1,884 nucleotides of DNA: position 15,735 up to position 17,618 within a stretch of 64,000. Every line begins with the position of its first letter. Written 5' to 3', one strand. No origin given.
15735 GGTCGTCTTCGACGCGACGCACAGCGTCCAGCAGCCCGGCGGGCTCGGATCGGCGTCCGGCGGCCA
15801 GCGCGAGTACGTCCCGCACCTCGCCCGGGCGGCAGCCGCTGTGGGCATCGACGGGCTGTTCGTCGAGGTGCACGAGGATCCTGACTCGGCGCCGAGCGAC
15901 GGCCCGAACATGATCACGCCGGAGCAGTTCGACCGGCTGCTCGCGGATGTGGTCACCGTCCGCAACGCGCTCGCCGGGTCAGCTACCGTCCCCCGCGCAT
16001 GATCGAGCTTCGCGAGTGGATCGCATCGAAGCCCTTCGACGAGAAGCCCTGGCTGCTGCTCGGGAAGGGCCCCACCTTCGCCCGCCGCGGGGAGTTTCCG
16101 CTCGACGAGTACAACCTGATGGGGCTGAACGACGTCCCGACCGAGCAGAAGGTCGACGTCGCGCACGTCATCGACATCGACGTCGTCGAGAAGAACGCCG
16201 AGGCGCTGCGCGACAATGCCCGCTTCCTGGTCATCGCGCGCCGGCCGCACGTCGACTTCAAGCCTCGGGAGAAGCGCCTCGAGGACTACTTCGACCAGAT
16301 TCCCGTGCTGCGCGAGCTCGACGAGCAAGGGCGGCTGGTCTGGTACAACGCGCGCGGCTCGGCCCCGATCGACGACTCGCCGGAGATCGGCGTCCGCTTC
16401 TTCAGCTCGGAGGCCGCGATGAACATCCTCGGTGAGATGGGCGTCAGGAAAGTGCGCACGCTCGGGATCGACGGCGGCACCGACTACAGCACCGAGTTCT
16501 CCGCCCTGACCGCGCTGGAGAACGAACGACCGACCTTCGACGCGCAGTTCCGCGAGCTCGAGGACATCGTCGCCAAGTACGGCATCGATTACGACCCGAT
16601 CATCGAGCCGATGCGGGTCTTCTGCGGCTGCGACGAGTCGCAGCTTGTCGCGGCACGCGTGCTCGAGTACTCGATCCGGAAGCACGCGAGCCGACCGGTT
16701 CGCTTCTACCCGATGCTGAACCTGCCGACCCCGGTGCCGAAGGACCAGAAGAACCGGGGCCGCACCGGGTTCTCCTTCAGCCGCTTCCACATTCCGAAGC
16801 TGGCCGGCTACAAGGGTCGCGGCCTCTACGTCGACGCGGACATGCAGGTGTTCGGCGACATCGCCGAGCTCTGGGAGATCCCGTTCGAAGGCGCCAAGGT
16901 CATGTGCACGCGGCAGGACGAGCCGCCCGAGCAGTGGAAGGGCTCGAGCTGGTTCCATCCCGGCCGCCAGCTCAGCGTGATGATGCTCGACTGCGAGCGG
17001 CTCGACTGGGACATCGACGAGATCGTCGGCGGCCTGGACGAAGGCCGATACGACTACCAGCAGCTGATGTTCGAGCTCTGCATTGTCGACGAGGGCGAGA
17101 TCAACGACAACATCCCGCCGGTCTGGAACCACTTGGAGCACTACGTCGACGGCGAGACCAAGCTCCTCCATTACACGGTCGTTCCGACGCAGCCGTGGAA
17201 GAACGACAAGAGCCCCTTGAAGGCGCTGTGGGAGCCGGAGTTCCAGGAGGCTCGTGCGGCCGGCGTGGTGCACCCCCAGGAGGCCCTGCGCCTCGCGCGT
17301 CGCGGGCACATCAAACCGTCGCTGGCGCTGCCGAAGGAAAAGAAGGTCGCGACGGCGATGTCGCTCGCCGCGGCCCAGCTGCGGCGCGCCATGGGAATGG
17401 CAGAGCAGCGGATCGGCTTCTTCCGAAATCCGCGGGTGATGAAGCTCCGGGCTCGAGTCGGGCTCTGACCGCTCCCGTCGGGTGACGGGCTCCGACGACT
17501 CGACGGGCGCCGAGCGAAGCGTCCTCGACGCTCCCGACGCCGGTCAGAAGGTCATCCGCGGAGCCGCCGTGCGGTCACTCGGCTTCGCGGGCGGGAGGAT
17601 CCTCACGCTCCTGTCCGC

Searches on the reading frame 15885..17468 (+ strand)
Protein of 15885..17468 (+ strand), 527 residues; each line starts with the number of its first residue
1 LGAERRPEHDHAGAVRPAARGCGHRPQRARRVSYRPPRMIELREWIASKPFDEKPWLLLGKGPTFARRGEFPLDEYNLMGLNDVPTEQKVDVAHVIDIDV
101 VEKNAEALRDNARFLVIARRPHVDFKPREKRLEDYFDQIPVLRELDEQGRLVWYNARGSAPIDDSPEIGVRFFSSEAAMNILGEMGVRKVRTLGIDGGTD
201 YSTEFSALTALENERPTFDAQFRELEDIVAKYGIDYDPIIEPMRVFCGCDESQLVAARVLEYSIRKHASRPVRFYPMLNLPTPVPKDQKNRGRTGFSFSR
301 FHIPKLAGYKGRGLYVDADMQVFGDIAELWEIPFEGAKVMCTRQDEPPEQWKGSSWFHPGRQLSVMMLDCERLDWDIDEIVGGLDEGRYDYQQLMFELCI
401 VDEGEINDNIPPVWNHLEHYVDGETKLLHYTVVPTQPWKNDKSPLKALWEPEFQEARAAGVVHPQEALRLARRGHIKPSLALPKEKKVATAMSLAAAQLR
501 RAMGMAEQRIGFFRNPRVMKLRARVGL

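Call 79: search_protein_families(library=pfam, proteins=[window:15885-17468:+], max_evalue=0.00001)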
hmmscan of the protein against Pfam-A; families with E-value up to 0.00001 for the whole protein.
window:15885-17468:+ (527 aa): 1 family
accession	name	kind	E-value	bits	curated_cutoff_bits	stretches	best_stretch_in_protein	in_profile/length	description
PF01501.26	Glyco_transf_8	-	2.6e-07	30.9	24.3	0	295-342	84-130/253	Glycosyl transferase family 8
